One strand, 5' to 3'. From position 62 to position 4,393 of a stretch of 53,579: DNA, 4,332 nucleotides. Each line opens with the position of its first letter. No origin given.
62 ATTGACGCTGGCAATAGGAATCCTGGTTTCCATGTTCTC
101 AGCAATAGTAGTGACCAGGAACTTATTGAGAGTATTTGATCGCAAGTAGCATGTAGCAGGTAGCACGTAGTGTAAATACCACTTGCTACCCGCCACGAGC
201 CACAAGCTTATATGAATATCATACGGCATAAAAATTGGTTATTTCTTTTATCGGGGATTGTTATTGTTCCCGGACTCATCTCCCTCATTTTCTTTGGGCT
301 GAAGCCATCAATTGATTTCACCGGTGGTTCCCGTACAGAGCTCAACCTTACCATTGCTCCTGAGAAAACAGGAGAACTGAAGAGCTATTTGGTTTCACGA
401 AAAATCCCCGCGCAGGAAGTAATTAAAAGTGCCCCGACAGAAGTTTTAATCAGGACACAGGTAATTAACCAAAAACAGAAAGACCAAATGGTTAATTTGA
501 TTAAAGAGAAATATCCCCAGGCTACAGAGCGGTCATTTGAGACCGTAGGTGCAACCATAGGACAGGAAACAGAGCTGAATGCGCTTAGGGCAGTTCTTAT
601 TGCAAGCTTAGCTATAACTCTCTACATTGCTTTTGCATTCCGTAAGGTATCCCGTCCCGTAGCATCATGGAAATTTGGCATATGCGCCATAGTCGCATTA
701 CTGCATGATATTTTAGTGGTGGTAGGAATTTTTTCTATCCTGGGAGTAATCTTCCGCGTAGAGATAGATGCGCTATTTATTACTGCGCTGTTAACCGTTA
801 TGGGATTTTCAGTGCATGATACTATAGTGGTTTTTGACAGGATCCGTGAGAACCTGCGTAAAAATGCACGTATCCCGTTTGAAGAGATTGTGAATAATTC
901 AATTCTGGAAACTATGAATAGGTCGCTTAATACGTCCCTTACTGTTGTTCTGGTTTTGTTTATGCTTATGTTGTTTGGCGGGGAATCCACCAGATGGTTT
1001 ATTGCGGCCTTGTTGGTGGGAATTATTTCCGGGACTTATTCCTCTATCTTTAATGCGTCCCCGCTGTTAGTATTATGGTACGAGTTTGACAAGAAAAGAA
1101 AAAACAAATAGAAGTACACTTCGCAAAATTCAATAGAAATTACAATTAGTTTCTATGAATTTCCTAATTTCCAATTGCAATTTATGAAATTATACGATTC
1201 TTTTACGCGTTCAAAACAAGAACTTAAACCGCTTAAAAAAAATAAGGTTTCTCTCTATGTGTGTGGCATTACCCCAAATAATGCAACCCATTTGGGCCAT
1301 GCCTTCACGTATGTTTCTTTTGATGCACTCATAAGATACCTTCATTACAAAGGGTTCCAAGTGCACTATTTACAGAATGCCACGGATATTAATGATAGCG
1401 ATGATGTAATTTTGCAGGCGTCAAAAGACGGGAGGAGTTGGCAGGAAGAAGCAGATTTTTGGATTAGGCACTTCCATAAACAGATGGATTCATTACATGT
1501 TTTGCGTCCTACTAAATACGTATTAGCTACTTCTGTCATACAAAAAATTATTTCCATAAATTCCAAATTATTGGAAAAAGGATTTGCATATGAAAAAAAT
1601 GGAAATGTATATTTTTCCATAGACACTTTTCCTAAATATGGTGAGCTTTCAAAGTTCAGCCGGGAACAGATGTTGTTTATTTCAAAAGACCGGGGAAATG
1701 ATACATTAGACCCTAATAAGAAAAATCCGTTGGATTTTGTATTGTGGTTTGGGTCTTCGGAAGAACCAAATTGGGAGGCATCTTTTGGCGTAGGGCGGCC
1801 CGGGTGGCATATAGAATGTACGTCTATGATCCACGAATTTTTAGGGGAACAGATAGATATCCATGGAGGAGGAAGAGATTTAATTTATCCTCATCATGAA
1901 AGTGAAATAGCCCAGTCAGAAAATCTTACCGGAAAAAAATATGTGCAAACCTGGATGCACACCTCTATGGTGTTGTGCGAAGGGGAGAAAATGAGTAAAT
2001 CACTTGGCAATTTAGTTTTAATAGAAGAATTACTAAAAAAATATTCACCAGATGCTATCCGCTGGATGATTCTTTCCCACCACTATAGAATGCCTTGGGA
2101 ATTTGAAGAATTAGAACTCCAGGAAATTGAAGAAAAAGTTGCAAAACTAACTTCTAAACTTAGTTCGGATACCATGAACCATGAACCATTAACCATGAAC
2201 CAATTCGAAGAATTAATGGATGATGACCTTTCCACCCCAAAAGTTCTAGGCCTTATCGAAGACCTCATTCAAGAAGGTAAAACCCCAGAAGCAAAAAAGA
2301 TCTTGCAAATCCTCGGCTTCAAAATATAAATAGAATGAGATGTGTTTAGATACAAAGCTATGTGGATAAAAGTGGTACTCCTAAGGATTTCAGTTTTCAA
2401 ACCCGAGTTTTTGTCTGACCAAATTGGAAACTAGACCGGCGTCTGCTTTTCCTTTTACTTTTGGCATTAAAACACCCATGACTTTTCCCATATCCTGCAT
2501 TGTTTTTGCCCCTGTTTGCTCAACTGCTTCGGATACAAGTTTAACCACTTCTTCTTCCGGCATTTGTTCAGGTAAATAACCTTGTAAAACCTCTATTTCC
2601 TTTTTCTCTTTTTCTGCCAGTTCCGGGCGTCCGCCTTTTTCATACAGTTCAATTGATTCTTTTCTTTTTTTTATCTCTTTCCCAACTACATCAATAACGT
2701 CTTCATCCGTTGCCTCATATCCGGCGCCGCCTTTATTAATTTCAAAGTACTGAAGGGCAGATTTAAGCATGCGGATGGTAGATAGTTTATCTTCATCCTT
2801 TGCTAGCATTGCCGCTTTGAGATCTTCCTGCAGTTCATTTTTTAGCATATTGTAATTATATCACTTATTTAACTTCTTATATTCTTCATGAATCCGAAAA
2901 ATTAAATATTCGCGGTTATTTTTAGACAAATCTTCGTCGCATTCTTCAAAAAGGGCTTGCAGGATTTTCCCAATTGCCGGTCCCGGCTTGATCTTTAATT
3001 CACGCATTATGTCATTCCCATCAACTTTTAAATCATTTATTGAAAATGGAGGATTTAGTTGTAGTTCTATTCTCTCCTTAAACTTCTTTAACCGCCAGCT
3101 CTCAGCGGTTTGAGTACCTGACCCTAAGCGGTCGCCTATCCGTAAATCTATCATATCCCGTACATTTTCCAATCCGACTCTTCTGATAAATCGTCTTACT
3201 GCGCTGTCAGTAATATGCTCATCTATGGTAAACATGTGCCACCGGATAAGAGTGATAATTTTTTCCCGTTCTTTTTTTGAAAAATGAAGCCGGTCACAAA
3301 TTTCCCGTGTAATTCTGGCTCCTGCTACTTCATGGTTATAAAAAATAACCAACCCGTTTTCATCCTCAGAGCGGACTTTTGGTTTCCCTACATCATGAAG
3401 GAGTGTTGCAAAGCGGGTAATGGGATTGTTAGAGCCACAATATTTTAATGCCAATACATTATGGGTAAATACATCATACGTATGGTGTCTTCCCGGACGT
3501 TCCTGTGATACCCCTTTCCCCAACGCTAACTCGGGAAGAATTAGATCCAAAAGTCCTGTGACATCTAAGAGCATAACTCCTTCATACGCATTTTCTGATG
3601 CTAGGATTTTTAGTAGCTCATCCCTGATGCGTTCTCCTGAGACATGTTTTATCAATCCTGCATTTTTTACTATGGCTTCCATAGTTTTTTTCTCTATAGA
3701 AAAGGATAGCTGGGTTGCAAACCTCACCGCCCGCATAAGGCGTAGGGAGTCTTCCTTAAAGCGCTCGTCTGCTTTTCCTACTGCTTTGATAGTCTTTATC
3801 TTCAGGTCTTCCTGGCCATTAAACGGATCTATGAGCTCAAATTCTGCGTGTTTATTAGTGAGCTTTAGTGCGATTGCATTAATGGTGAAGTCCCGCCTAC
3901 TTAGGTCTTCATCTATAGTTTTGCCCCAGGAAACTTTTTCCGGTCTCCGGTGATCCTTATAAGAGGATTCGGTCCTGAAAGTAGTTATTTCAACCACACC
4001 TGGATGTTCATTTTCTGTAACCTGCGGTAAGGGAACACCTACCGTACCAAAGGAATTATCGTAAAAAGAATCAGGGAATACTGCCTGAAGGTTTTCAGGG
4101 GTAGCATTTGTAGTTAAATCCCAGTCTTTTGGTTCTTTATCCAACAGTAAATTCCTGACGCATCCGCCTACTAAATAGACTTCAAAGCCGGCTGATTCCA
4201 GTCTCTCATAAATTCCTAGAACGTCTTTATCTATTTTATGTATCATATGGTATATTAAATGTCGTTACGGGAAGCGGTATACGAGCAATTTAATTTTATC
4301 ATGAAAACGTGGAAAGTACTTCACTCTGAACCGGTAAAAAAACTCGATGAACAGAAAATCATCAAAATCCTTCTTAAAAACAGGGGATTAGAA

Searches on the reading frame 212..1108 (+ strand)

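Call 16: search_protein_families(library=pfam, proteins=[window:212-1108:+], max_evalue=0.0001)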
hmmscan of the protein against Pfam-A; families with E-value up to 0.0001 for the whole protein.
window:212-1108:+ (299 aa): 2 families
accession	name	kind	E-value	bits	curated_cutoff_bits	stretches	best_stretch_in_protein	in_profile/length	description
PF02355.23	SecD_SecF_C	-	8.8e-56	188.8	20.5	1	96-290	5-187/189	Protein export membrane protein SecD/SecF, C-terminal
PF07549.19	Sec_GG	-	5.4e-05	23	20.3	0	23-44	1-22/28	SecD/SecF GG Motif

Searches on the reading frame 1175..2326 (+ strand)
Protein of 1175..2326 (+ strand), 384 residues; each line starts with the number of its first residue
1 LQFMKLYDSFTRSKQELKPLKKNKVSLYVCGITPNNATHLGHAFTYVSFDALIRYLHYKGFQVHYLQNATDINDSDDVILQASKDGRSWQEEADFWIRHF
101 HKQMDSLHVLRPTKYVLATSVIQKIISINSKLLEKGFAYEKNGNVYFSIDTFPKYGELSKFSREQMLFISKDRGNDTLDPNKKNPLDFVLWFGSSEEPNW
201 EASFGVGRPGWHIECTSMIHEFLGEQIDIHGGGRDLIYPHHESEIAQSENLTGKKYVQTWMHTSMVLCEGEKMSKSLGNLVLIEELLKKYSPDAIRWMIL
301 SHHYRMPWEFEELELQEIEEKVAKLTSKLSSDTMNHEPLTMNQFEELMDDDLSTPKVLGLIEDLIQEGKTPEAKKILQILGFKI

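Call 16: search_protein_families(library=pfam, proteins=[window:1175-2326:+], max_evalue=0.0001)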
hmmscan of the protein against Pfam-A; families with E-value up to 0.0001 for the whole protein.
window:1175-2326:+ (384 aa): 4 families
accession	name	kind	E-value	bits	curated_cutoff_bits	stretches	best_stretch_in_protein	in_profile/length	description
PF01406.26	tRNA-synt_1e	-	2.3e-103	346.2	27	1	17-318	2-299/301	tRNA synthetases class I (C) catalytic domain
PF09334.17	tRNA-synt_1g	-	1.3e-14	54.2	20.1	2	245-303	300-358/391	tRNA synthetases class I (M)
PF00133.28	tRNA-synt_1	-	1.6e-11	44.1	22.7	1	228-303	330-406/414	tRNA synthetases class I (I, L, M and V)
PF01921.24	tRNA-synt_1f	-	1.7e-06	27.7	27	1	250-330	260-340/360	tRNA synthetases class I (K)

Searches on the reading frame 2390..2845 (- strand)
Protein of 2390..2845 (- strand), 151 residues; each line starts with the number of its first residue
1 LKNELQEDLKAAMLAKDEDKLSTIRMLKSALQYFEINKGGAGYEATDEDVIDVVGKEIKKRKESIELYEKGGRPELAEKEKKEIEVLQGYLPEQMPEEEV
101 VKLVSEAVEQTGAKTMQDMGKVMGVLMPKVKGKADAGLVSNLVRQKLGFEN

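Call 16: search_protein_families(library=pfam, proteins=[window:2390-2845:-], max_evalue=0.0001)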
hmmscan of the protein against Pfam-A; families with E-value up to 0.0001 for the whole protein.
window:2390-2845:- (151 aa): 2 families
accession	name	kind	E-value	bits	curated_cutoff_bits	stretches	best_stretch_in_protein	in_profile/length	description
PF09424.15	YqeY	-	1.7e-53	181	27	1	2-147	1-143/143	Yqey-like protein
PF02637.23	GatB_Yqey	-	3.3e-05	24.2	27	1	98-147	99-148/148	GatB domain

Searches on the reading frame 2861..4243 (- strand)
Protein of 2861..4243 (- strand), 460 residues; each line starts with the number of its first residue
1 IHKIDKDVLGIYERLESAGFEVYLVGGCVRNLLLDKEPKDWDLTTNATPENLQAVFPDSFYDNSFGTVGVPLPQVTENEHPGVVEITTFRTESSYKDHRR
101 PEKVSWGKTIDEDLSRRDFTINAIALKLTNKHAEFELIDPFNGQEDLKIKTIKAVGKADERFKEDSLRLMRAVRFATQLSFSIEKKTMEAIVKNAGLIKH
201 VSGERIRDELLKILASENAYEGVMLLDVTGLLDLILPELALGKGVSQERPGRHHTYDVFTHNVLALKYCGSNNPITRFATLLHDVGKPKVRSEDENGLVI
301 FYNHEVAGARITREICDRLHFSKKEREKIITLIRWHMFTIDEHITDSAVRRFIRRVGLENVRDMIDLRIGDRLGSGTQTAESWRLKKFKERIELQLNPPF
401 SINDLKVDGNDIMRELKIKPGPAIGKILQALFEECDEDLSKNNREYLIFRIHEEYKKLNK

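Call 16: search_protein_families(library=pfam, proteins=[window:2861-4243:-], max_evalue=0.0001)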
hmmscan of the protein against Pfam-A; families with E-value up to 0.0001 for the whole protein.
window:2861-4243:- (460 aa): 4 families
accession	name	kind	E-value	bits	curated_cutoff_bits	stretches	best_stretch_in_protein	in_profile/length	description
PF01743.26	PolyA_pol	-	2.8e-33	115.4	23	1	22-152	1-125/126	Poly A polymerase head domain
PF12627.12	PolyA_pol_RNAbd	-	4.5e-21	74.8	22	1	181-240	2-61/64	Probable RNA and SrmB- binding site of polymerase A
PF01966.28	HD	-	4.8e-10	40.2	22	1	274-341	25-90/116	HD domain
PF13735.12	tRNA_NucTran2_2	-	8.4e-09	36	27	1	312-447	24-145/149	tRNA nucleotidyltransferase domain 2 putative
